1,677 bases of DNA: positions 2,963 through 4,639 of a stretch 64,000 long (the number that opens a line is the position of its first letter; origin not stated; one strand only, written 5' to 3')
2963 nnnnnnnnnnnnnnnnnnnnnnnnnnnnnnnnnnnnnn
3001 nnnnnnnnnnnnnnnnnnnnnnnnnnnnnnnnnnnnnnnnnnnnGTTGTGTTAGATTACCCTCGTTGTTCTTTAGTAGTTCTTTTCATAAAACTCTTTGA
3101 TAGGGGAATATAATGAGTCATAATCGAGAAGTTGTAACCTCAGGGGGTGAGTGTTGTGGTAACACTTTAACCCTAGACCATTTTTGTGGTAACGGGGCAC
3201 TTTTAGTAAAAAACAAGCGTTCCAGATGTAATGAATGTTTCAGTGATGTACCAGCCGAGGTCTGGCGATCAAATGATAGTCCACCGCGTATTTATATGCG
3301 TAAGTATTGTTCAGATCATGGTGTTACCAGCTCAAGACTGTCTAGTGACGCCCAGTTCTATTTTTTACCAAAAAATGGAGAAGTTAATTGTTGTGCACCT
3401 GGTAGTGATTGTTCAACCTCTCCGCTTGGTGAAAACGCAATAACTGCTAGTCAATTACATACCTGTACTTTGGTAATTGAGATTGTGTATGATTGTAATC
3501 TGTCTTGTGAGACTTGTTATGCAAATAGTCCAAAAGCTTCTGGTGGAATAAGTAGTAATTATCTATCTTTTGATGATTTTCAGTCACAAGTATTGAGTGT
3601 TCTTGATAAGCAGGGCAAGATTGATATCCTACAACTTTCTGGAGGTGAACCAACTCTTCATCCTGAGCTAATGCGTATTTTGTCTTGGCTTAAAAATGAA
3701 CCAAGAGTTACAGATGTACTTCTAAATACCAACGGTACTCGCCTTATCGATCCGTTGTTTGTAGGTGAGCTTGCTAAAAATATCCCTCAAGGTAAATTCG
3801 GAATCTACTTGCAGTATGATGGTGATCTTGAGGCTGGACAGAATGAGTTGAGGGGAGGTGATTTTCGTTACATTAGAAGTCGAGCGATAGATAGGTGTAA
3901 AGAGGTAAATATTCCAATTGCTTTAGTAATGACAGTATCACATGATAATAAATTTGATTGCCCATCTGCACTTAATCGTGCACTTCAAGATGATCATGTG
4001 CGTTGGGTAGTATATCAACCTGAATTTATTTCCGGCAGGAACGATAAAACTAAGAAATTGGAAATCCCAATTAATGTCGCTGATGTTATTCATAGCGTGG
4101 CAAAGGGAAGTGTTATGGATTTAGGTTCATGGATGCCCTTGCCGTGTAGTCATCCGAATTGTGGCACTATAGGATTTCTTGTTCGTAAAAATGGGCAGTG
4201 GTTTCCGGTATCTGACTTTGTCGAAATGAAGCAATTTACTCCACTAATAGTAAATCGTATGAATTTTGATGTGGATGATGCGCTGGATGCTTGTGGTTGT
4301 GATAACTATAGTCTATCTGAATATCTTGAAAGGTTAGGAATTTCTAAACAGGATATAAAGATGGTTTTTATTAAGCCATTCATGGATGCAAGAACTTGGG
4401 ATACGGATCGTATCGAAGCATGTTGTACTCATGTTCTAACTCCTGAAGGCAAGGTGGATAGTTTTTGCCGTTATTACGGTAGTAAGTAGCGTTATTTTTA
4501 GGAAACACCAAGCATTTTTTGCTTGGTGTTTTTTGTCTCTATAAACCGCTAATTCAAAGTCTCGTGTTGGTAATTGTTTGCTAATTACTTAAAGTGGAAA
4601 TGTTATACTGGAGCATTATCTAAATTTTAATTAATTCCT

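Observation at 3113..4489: Radical SAM enzyme with a ~120-aa Cys-rich N-terminal extension and a Cys-rich C-terminus, adjacent to an Lgt-family gene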

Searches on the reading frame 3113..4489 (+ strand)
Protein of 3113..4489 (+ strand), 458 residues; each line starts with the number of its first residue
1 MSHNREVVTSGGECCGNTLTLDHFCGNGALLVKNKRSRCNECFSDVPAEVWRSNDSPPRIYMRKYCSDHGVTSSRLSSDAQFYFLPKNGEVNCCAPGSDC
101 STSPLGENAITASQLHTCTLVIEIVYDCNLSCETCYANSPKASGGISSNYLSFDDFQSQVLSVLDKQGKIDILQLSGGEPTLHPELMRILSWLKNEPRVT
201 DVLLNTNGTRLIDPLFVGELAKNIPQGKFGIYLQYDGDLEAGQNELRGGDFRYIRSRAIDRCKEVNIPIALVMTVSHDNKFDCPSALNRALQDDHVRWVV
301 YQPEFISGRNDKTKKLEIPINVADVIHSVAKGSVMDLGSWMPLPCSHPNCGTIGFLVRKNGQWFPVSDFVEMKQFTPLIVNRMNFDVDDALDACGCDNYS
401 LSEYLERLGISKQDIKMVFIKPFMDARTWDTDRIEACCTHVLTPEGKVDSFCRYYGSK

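Call 3: search_protein_families(library=pfam, proteins=[window:3113-4489:+], max_evalue=0.1)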
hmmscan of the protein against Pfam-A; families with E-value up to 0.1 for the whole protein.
window:3113-4489:+ (458 aa): 3 families
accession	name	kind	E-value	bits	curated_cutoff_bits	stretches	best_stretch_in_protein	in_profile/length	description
PF04055.27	Radical_SAM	-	1.7e-10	41.7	29.5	1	123-275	2-150/166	Radical SAM superfamily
PF23545.1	Zn_ribbon_HMPTM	-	1.2e-09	38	27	1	33-76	3-43/45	HMPTM N-terminal zinc ribbon domain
PF13353.11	Fer4_12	-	2.7e-05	24.9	22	1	125-201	12-85/137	4Fe-4S single cluster domain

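Call 4: search_protein_families(library=ncbifam, proteins=[window:3113-4489:+], max_evalue=0.1)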
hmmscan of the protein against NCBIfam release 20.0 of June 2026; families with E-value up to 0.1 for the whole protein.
window:3113-4489:+ (458 aa): 47 families (the best 25 are shown)
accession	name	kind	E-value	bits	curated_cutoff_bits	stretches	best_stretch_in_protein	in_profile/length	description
NF045646.2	rSAM_Se_TrsS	equivalog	4e-47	160.7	490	1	35-455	3-430/441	radical SAM (seleno)protein TrsS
NF045702.1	rSAM_GDGT_ether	equivalog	6.6e-40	137.1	450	2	36-346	3-312/486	tetraether lipid synthase Tes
NF045703.1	rSAM_Tes_intein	exception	1.6e-13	49.4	1700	2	171-345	645-816/1040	tetraether lipid synthase Tes, intein-containing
TIGR04051.1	rSAM_NirJ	equivalog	2.7e-12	46.3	515.45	1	123-316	7-188/354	heme d1 biosynthesis radical SAM protein NirJ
TIGR04317.1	W_rSAM_matur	equivalog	5.1e-11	42.3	380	1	118-213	4-93/349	tungsten cofactor oxidoreductase radical SAM maturase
TIGR02666.1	moaA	equivalog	1.7e-10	40.4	284.05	1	122-211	14-103/336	GTP 3',8-cyclase MoaA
TIGR04054.1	rSAM_NirJ1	equivalog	3.4e-10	39.1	650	1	112-313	30-219/387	putative heme d1 biosynthesis radical SAM protein NirJ1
TIGR04546.1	rSAM_ahbC_deAc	equivalog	3.8e-10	39.1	650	1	118-311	39-220/390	12,18-didecarboxysiroheme deacetylase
TIGR02668.1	moaA_archaeal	equivalog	2.8e-09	36.4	325.25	1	120-211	12-97/303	GTP 3',8-cyclase MoaA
NF033640.1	N_Twi_rSAM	subfamily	4.7e-09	35.8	170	1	127-294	120-299/398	twitch domain-containing radical SAM protein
NF050035.1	rSAM_WgK_link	exception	2.1e-08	33.6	650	1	120-284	11-165/367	radical SAM/SPASM peptide maturase WgkB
NF038283.1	viperin_w_prok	equivalog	2.4e-08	33.5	180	1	125-220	9-103/281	viperin family antiviral radical SAM protein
NF001199.0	PRK00164.2-1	equivalog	9.5e-08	31.5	231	1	119-211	13-99/308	GTP 3',8-cyclase MoaA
TIGR04403.1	rSAM_skfB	equivalog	3.3e-07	29.4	300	1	117-281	105-255/402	sporulation killing factor system radical SAM maturase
TIGR04340.1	rSAM_ACGX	hypoth_equivalog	5.7e-07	29.1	400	1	121-291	6-170/341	radical SAM/SPASM domain protein, ACGX system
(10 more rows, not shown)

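Call 5: search_solved_structures(query=window:3113-4489:+, max_evalue=0.001, show_alignments=2)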
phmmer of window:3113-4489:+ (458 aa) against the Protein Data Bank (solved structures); distinct sequences matched with E-value up to 0.001: 2.
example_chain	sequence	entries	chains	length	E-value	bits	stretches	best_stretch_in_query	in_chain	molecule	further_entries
7tol_A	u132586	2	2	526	1.1e-27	100.3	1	28-333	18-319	glycerol dibiphytanyl glycerol tetraether - macrocyclic archaeol synthase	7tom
6efn_A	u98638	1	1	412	6.7e-05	25.1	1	117-283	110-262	Sporulation killing factor maturation protein SkfB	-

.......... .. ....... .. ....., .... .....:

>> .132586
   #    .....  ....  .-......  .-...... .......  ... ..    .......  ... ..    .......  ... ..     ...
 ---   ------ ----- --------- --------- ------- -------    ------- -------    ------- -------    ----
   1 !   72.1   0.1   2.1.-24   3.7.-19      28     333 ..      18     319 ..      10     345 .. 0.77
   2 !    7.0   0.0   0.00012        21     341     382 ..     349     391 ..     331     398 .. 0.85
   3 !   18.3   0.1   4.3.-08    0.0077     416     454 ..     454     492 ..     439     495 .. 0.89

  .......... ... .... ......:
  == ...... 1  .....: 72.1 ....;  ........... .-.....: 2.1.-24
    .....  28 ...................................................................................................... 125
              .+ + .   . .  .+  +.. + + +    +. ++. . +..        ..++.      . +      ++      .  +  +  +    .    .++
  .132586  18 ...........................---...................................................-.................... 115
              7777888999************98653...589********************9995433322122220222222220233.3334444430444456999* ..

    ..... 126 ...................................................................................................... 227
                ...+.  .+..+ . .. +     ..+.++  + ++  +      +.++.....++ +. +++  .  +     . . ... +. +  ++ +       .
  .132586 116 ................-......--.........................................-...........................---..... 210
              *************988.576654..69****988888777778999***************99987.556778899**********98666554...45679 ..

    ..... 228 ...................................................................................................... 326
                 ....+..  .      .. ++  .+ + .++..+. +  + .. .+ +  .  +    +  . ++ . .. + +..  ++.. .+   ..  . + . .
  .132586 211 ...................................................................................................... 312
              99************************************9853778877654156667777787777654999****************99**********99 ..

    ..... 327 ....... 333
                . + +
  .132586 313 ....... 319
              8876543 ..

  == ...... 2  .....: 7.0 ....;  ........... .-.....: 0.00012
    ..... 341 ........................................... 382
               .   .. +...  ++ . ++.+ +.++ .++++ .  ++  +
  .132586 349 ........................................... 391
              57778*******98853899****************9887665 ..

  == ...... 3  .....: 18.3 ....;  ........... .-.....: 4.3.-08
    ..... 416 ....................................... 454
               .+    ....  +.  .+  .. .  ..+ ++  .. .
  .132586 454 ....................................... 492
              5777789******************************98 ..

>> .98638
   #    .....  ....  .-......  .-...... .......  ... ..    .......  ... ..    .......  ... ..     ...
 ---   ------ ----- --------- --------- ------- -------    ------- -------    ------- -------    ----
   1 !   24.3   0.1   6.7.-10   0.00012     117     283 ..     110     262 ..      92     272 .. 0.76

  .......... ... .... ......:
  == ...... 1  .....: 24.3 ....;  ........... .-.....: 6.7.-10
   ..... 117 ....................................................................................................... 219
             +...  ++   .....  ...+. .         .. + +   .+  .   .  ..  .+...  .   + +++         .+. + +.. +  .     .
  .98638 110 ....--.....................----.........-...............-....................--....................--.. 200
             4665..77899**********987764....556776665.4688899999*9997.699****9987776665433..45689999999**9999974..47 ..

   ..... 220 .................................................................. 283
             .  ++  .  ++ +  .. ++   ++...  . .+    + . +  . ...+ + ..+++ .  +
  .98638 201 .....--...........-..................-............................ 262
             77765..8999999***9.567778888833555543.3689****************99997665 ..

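Call 6: find_homologous_proteins(query=window:3113-4489:+)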
Query window:3113-4489:+ (458 aa): 2955 proteins with E <= 0.001 among 6567 candidates; the best 120 are listed.
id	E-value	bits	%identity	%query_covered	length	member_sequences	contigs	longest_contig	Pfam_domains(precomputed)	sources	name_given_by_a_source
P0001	0.0e+0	1033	94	100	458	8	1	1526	PF23545.2,PF04055.28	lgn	-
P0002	3.8e-242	822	74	100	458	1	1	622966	PF04055.28,PF13353.12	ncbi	ncbi:MAG: radical SAM protein [Candidatus Paceibacterota bacterium]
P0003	9.7e-230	781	71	100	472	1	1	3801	PF23545.2,PF04055.28,PF13353.12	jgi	jgi:uncharacterized radical SAM superfamily Fe-S cluster-containing enzyme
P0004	4.2e-223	760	69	100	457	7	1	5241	PF23545.2,PF04055.28,PF13353.12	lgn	-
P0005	2.2e-221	754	70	100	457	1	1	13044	PF23545.2,PF04055.28,PF13353.12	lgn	-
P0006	1.2e-220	751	67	100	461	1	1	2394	PF23545.2,PF04055.28,PF13353.12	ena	-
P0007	1.7e-219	748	70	100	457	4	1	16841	PF23545.2,PF04055.28,PF13353.12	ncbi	-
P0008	6.7e-219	746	67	100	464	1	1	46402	PF23545.2,PF04055.28,PF13353.12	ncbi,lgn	-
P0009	2.1e-218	744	68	99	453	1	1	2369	PF04055.28,PF13353.12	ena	-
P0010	3.3e-217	740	68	100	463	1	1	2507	PF23545.2,PF04055.28,PF13353.12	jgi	jgi:7,8-dihydro-6-hydroxymethylpterin dimethyltransferase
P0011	9.4e-216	735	66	100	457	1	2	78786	PF23545.2,PF04055.28,PF13353.12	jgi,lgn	jgi:uncharacterized radical SAM superfamily Fe-S cluster-containing enzyme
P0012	4.1e-215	733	66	100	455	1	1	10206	PF23545.2,PF04055.28,PF13353.12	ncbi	-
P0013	2.3e-214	731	65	100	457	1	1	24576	PF23545.2,PF04055.28,PF13353.12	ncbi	-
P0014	1.1e-213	728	66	100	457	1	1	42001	PF23545.2,PF04055.28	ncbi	-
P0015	9.1e-213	725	66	100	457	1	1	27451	PF23545.2,PF04055.28,PF13353.12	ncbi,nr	ncbi:4Fe-4S cluster-binding domain-containing protein [Candidatus Kaiserbacteria bacterium]|nr:4Fe-4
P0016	9.8e-213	725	66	100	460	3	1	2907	PF23545.2,PF04055.28,PF13353.12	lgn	-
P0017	3.3e-212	724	65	100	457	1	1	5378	PF04055.28,PF13353.12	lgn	-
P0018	2.8e-211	721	65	100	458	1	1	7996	PF23545.2,PF04055.28,PF13353.12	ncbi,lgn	-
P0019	8.8e-211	719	65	100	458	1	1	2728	PF23545.2,PF04055.28,PF13353.12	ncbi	-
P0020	1.0e-209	715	67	100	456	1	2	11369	PF23545.2,PF04055.28,PF13353.12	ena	-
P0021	1.4e-209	715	65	100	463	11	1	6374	PF23545.2,PF04055.28,PF13353.12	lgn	-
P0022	1.3e-208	712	64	100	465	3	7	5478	PF23545.2,PF04055.28,PF13353.12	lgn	-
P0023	1.9e-208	711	66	99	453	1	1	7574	PF23545.2,PF04055.28,PF13353.12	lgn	-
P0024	8.4e-207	706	65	100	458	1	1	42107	PF23545.2,PF04055.28,PF13353.12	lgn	-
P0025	1.3e-206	705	66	100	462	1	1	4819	PF23545.2,PF04055.28,PF13353.12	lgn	-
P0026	4.7e-206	703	63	100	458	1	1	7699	PF23545.2,PF04055.28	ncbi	-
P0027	5.4e-206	703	72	90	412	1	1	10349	PF04055.28,PF13353.12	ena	-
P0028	7.8e-205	699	63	100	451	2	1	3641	PF23545.2,PF04055.28,PF13353.12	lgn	-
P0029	1.2e-204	699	64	100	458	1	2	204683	PF23545.2,PF04055.28,PF13353.12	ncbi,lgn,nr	ncbi:MAG: radical SAM protein [Candidatus Pacebacteria bacterium]|nr:radical SAM protein [Candidatus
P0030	1.4e-204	698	65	97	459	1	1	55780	PF23545.2,PF04055.28,PF13353.12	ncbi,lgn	-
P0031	1.2e-203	695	63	100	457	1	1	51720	PF23545.2,PF04055.28,PF13353.12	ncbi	-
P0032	2.0e-203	695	63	100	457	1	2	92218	PF23545.2,PF04055.28,PF13353.12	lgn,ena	-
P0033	2.2e-203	694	63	100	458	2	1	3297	PF23545.2,PF04055.28,PF13353.12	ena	-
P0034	2.4e-202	691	64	100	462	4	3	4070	PF23545.2,PF04055.28,PF13353.12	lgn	-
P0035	9.5e-202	689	63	100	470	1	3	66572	PF23545.2,PF04055.28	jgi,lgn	jgi:uncharacterized radical SAM superfamily Fe-S cluster-containing enzyme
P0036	1.3e-201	689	62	100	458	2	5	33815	PF23545.2,PF04055.28,PF13353.12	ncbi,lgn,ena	-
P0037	1.4e-200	685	63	100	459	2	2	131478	PF23545.2,PF04055.28,PF13353.12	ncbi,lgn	-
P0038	1.2e-197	676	62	100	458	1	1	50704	PF23545.2,PF04055.28,PF13353.12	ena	-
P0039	3.5e-192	658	60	100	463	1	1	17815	PF23545.2,PF04055.28,PF13353.12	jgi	jgi:uncharacterized radical SAM superfamily Fe-S cluster-containing enzyme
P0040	7.0e-187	640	60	100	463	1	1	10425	PF04055.28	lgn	-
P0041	7.9e-179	614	64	87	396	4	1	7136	PF04055.28,PF13353.12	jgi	jgi:uncharacterized radical SAM superfamily Fe-S cluster-containing enzyme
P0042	2.3e-176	605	64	87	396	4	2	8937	PF04055.28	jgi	jgi:uncharacterized radical SAM superfamily Fe-S cluster-containing enzyme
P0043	8.6e-147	508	62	73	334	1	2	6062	PF04055.28,PF13353.12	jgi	jgi:uncharacterized radical SAM superfamily Fe-S cluster-containing enzyme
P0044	1.8e-145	504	69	65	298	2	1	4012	PF04055.28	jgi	jgi:uncharacterized radical SAM superfamily Fe-S cluster-containing enzyme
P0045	4.6e-143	496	51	96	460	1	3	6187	PF04055.28,PF13353.12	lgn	-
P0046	7.5e-143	495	74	62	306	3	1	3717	PF04055.28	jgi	jgi:uncharacterized radical SAM superfamily Fe-S cluster-containing enzyme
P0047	5.6e-141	489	49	97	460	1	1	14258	PF04055.28,PF13353.12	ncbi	-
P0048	1.8e-139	484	49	96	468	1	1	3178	PF04055.28,PF13353.12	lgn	-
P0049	4.5e-139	482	49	96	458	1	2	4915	PF04055.28,PF13353.12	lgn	-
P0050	1.2e-137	478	64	72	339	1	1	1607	PF23545.2,PF04055.28,PF13353.12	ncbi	-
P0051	1.4e-137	477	48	96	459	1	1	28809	PF04055.28,PF13353.12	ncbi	-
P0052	5.7e-137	476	49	96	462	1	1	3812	PF04055.28,PF13353.12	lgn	-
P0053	9.7e-137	475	59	74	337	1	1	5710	PF04055.28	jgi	jgi:uncharacterized radical SAM superfamily Fe-S cluster-containing enzyme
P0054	3.6e-132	460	49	95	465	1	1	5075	PF04055.28,PF13353.12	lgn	-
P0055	1.5e-131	458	55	77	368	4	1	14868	PF04055.28,PF13353.12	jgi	jgi:uncharacterized radical SAM superfamily Fe-S cluster-containing enzyme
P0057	9.4e-121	422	46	94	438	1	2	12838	PF04055.28,PF13353.12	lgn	-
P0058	6.2e-113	396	43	93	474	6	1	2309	PF23545.2,PF04055.28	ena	-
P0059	8.3e-113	396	53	72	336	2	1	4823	PF04055.28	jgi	jgi:uncharacterized radical SAM superfamily Fe-S cluster-containing enzyme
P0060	1.4e-112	395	44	93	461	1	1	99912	PF23545.2,PF04055.28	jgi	jgi:uncharacterized radical SAM superfamily Fe-S cluster-containing enzyme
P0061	2.0e-112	395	43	93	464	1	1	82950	PF23545.2,PF04055.28,PF13353.12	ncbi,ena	-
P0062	2.4e-111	391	44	93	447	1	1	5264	PF23545.2,PF04055.28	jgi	jgi:uncharacterized radical SAM superfamily Fe-S cluster-containing enzyme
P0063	3.4e-111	391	42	93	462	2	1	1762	PF23545.2,PF04055.28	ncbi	-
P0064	6.2e-111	390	42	94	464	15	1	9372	PF23545.2,PF04055.28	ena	-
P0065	6.3e-111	390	43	93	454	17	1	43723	PF23545.2,PF04055.28,PF13353.12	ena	-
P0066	7.1e-111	389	43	93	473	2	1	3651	PF23545.2,PF04055.28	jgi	jgi:uncharacterized radical SAM superfamily Fe-S cluster-containing enzyme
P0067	9.1e-111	389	42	93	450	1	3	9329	PF23545.2,PF04055.28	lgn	-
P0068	1.2e-110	389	43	93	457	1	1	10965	PF23545.2,PF04055.28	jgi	jgi:7,8-dihydro-6-hydroxymethylpterin dimethyltransferase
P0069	4.2e-110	387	43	93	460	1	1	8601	PF23545.2,PF04055.28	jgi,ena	-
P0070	4.6e-110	387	43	93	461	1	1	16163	PF23545.2,PF04055.28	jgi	jgi:hypothetical protein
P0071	4.7e-110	387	43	93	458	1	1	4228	PF23545.2,PF04055.28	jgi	jgi:tetraether lipid synthase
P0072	5.8e-110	386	42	93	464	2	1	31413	PF23545.2,PF04055.28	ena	-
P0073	6.0e-110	386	44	93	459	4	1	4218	PF23545.2,PF04055.28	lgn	-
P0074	6.4e-110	386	42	93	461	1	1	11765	PF23545.2,PF04055.28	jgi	jgi:7,8-dihydro-6-hydroxymethylpterin dimethyltransferase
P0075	7.0e-110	386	44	93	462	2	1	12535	PF23545.2,PF04055.28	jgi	jgi:uncharacterized radical SAM superfamily Fe-S cluster-containing enzyme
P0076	7.1e-110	386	43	93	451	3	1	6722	PF23545.2,PF04055.28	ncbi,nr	ncbi:MAG TPA: radical SAM protein [Chthoniobacteraceae bacterium]|nr:radical SAM protein [Chthonioba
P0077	7.5e-110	386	43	93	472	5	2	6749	PF23545.2,PF04055.28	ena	-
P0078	8.4e-110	386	43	93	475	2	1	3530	PF23545.2,PF04055.28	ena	-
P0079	1.1e-109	386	44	93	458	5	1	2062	PF23545.2,PF04055.28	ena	-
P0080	1.2e-109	385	43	93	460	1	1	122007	PF23545.2,PF04055.28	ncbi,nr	ncbi:MAG: radical SAM protein [Oligoflexia bacterium]|nr:radical SAM protein [Oligoflexia bacterium]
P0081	1.3e-109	385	42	95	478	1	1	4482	PF23545.2,PF04055.28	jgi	jgi:7,8-dihydro-6-hydroxymethylpterin dimethyltransferase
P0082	1.7e-109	385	42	93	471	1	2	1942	PF23545.2,PF04055.28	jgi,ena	jgi:uncharacterized radical SAM superfamily Fe-S cluster-containing enzyme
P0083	2.3e-109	384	43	93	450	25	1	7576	PF23545.2,PF04055.28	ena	-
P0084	2.4e-109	384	42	93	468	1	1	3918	PF23545.2,PF04055.28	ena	-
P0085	2.8e-109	384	44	93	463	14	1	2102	PF23545.2,PF04055.28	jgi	jgi:hypothetical protein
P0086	3.4e-109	384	43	93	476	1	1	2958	PF23545.2,PF04055.28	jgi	jgi:uncharacterized radical SAM superfamily Fe-S cluster-containing enzyme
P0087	3.4e-109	384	41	93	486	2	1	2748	PF23545.2,PF04055.28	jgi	-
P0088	3.8e-109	384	42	93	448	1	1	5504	PF23545.2,PF04055.28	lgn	-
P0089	3.9e-109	384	42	93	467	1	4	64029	PF23545.2,PF04055.28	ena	-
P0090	4.8e-109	383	42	94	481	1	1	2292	PF23545.2,PF04055.28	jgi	jgi:uncharacterized radical SAM superfamily Fe-S cluster-containing enzyme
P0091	5.2e-109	383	43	93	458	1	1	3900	PF23545.2,PF04055.28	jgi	jgi:tetraether lipid synthase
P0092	6.5e-109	383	41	94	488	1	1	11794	PF23545.2,PF04055.28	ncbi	-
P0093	7.0e-109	383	44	93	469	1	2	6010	PF23545.2,PF04055.28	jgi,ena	-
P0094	7.0e-109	383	43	93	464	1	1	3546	PF23545.2,PF04055.28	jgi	-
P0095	7.2e-109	383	43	93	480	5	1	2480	PF23545.2,PF04055.28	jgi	jgi:uncharacterized radical SAM superfamily Fe-S cluster-containing enzyme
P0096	7.6e-109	383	43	93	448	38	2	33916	PF23545.2,PF04055.28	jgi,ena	jgi:uncharacterized radical SAM superfamily Fe-S cluster-containing enzyme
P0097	7.7e-109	383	43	93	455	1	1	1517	PF23545.2,PF04055.28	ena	-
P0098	7.9e-109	383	42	93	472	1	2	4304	PF23545.2,PF04055.28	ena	-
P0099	8.3e-109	383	42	93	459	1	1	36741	PF23545.2,PF04055.28,PF13353.12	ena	-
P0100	9.2e-109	383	42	93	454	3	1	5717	PF23545.2,PF04055.28,PF13353.12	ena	-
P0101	1.1e-108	382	43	93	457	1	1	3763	PF23545.2,PF04055.28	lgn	-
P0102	1.2e-108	382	44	93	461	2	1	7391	PF23545.2,PF04055.28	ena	-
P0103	1.3e-108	382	43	93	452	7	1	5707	PF23545.2,PF04055.28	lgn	-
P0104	1.3e-108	382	43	93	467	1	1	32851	PF23545.2,PF04055.28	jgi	jgi:uncharacterized radical SAM superfamily Fe-S cluster-containing enzyme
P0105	1.3e-108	382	43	93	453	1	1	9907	PF23545.2,PF04055.28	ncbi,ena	-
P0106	1.4e-108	382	43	93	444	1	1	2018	PF23545.2,PF04055.28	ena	-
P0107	1.5e-108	382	41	93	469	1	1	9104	PF23545.2,PF04055.28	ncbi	-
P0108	1.5e-108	382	41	93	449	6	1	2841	PF23545.2,PF04055.28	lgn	-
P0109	1.6e-108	382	41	93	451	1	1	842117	PF23545.2,PF04055.28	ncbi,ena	-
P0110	1.7e-108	382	42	93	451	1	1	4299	PF23545.2,PF04055.28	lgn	-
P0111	1.8e-108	382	43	93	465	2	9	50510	PF23545.2,PF04055.28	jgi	jgi:uncharacterized radical SAM superfamily Fe-S cluster-containing enzyme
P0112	2.1e-108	381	43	93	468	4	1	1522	PF23545.2,PF04055.28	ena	-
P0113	2.3e-108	381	41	93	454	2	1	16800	PF23545.2,PF04055.28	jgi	jgi:7,8-dihydro-6-hydroxymethylpterin dimethyltransferase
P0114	2.3e-108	381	43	93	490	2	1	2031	PF23545.2,PF04055.28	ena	-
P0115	2.3e-108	381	43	93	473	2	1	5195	PF23545.2,PF04055.28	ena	-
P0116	2.5e-108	381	41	93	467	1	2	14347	PF23545.2,PF04055.28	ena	-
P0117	2.6e-108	381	43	93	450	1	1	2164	PF23545.2,PF04055.28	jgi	jgi:hypothetical protein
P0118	3.3e-108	381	41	93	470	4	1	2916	PF23545.2,PF04055.28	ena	-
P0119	4.2e-108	380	42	93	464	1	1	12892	PF23545.2,PF04055.28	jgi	jgi:7,8-dihydro-6-hydroxymethylpterin dimethyltransferase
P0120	4.7e-108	380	43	93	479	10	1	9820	PF23545.2,PF04055.28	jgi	-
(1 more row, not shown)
